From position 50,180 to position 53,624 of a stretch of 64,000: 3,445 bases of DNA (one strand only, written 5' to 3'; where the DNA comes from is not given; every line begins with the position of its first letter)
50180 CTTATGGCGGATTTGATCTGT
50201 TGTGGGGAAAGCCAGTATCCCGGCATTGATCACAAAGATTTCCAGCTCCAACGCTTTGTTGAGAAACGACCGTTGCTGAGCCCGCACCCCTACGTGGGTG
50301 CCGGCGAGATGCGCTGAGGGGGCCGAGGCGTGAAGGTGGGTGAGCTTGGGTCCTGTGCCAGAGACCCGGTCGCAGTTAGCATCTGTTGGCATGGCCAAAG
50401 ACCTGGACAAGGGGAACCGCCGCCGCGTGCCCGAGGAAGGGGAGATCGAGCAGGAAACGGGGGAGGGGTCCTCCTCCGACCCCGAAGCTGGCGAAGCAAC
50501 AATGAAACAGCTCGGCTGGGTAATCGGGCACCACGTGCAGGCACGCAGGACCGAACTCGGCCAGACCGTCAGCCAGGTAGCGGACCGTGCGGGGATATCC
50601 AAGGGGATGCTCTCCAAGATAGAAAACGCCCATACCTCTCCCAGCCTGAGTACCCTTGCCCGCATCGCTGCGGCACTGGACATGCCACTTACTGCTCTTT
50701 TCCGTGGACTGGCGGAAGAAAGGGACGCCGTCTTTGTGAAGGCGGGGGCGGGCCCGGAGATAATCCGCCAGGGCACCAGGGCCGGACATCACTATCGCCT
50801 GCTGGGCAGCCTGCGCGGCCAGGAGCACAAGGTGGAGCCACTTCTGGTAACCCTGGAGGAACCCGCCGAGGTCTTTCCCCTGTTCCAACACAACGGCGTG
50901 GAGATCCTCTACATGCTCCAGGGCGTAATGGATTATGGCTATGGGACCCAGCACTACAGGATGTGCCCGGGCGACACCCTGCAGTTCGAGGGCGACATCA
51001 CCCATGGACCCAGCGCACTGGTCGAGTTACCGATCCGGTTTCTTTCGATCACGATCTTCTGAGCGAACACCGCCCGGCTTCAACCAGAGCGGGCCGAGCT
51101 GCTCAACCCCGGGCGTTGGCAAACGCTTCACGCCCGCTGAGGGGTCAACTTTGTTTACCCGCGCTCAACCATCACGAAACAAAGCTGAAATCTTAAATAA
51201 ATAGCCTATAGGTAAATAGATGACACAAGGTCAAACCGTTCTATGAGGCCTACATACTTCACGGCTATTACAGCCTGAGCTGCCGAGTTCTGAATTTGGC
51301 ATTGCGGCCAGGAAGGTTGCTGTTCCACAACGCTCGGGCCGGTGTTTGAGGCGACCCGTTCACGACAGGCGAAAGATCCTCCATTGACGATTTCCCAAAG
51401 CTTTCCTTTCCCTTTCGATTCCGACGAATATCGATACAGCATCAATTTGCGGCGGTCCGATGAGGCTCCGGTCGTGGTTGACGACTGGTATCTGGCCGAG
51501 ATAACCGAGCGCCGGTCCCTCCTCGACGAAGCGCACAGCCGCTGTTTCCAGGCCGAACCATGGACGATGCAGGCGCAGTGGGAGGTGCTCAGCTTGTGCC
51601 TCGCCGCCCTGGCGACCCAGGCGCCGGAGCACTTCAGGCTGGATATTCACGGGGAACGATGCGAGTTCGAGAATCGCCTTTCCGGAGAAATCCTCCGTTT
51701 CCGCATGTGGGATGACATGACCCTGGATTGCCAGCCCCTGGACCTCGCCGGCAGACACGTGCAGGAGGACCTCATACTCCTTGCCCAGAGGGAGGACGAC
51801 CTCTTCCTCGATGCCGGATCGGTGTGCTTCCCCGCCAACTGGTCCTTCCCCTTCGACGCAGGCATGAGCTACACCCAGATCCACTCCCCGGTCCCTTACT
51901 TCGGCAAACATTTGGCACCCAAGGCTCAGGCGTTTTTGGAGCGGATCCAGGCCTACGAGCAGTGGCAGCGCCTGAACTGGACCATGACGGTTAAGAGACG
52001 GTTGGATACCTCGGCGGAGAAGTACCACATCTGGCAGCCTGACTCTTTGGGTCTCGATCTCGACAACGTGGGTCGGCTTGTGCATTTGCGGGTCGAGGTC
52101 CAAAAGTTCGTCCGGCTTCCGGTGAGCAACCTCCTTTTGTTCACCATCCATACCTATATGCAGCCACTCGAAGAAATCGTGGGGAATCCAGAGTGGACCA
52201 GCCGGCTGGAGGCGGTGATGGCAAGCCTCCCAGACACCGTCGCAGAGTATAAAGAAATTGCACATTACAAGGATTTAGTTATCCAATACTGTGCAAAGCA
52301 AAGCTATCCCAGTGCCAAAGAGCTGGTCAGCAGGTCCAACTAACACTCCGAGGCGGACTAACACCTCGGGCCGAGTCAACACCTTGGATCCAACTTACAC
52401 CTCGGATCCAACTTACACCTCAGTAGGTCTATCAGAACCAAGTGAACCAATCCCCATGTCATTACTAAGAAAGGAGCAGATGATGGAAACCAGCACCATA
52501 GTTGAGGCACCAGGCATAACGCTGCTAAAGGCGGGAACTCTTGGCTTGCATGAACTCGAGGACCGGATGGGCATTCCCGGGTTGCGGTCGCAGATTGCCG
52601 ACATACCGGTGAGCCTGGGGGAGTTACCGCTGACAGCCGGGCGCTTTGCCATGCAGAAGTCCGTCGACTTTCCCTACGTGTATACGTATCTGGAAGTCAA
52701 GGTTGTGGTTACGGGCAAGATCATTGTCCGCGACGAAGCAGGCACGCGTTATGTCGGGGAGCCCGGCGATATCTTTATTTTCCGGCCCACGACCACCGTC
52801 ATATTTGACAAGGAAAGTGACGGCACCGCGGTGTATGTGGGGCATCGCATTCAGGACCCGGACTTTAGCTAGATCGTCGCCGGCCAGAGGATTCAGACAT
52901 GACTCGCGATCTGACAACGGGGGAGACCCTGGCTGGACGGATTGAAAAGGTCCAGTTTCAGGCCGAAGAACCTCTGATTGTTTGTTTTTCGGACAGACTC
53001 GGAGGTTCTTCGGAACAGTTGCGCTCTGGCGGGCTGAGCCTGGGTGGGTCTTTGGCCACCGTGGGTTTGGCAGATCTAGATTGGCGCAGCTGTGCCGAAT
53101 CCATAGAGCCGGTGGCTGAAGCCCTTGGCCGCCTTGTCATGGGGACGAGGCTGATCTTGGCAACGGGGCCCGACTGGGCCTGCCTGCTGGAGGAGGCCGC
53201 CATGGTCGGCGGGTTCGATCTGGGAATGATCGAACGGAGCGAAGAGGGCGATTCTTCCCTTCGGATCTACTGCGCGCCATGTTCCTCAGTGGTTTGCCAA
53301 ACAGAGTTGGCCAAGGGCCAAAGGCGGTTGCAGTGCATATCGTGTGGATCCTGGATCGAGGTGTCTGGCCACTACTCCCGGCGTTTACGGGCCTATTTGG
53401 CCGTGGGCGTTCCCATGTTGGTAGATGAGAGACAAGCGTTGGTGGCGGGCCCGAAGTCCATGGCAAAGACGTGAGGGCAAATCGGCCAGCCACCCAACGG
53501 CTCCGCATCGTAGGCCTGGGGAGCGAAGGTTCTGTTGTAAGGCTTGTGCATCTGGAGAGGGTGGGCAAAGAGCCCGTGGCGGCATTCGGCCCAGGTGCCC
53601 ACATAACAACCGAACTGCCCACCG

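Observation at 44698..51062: N-methylglutamate-pathway-like gene set with a single FAD oxidoreductase instead of mgdABCD and a PuuR-type regulator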

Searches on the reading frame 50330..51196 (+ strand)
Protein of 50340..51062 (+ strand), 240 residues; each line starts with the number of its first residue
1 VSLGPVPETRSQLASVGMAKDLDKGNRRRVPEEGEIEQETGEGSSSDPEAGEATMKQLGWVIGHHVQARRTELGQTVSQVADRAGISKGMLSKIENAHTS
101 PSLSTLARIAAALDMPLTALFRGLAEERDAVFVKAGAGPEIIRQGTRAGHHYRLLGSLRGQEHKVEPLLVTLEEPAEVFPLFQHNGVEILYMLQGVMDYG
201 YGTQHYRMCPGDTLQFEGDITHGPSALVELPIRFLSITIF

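Call 3: search_protein_families(library=ncbifam, proteins=[window:50340-51062:+, window:50330-51196:+])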
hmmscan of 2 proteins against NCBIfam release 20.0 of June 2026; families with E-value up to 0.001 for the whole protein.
window:50340-51062:+ (240 aa): 9 families
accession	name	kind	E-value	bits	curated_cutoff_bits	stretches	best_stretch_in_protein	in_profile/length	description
NF007408.0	PRK09943.1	equivalog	5.7e-10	39.1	211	1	57-236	3-178/185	HTH-type transcriptional regulator PuuR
NF041677.1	trans_regClgR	equivalog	1.4e-08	34.8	170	1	60-126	7-73/113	transcriptional regulator ClgR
TIGR03070.1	couple_hipB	subfamily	2e-08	34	71.65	1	62-115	3-56/58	type II toxin-antitoxin system Y4mF family antitoxin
NF046032.1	TransRegSlrRBacil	equivalog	2.7e-08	34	250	1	62-122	2-63/149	HTH-type transcriptional regulator SlrR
NF006015.0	PRK08154.1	subfamily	6.8e-08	32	204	1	43-125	12-94/314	anaerobic benzoate catabolism transcriptional regulator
NF010465.0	PRK13890.1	equivalog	1.3e-07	31.7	96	1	72-127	16-71/121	conjugal transfer protein TrbA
NF041951.1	phage_RstR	subfamily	1.9e-06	28.1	80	1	63-121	4-62/108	RstR family transcriptional repressor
NF007257.0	PRK09706.1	subfamily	0.00016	21.5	101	1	61-122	5-66/135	transcriptional repressor DicA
NF003162.0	PRK04140.1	equivalog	0.00092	18.3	263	0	63-119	128-184/317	transcriptional regulator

window:50330-51196:+ (288 aa): 0 families
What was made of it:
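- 50340..51062 (+): XRE-family HTH plus cupin transcriptional regulator of the cluster (an alternative start at 50391 gives 223 aa). PuuR model scores 39 against 211 (call 3).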

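Call 4: search_protein_families(library=pfam, proteins=[window:50340-51062:+, window:50330-51196:+])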
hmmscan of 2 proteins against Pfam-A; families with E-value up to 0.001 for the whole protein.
window:50340-51062:+ (240 aa): 5 families
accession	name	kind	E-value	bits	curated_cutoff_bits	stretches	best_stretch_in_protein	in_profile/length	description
PF01381.28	HTH_3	-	2.1e-12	47.3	23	1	67-119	2-54/55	Helix-turn-helix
PF13560.12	HTH_31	-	2.3e-09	37.9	27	1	62-116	2-57/64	Helix-turn-helix domain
PF07883.17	Cupin_2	-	1.2e-07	31.8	27.2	1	174-237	6-69/70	Cupin domain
PF12844.13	HTH_19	-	1.6e-05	25.1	30.2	1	70-123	8-61/64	Helix-turn-helix domain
PF13443.12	HTH_26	-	1.9e-05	25.3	22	1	74-117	10-54/63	Cro/C1-type HTH DNA-binding domain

window:50330-51196:+ (288 aa): 0 families
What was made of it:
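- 50340..51062 (+): HTH_3 47.3 bits and Cupin_2 31.8 bits (call 4).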

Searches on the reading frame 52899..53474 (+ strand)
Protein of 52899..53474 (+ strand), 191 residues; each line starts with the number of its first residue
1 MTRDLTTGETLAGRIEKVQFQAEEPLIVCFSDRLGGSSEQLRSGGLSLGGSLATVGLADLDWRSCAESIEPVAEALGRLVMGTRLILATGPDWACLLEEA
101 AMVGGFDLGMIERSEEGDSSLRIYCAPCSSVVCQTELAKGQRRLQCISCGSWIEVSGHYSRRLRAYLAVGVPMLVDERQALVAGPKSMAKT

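Call 8: search_protein_families(library=pfam, proteins=[window:52899-53474:+], max_evalue=0.00001)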
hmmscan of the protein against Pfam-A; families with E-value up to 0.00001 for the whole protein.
window:52899-53474:+ (191 aa): 1 family
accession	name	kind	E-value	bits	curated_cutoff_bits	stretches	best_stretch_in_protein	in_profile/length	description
PF22289.1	DmmA-like_C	-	3.5e-08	33.7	27.4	1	122-169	1-44/44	Dimethylamine monooxygenase subunit DmmA-like, C-terminal domain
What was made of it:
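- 52899..53474 (+): dmmA-like subunit. DmmA-like_C 33.7 bits (call 8).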

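Call 35: search_protein_families(library=ncbifam, proteins=[window:52899-53474:+], max_evalue=0.00001)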
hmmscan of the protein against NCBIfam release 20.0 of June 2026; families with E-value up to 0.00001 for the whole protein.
window:52899-53474:+ (191 aa): 1 family
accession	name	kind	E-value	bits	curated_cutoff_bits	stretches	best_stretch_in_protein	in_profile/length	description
NF041259.1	mono_DmmA_fam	domain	6.5e-13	48.9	60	1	73-170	2-97/101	dimethylamine monooxygenase subunit DmmA family protein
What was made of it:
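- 52899..53474 (+): NF041259 DmmA family scores 48.9, under the 60 cut-off (call 35).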
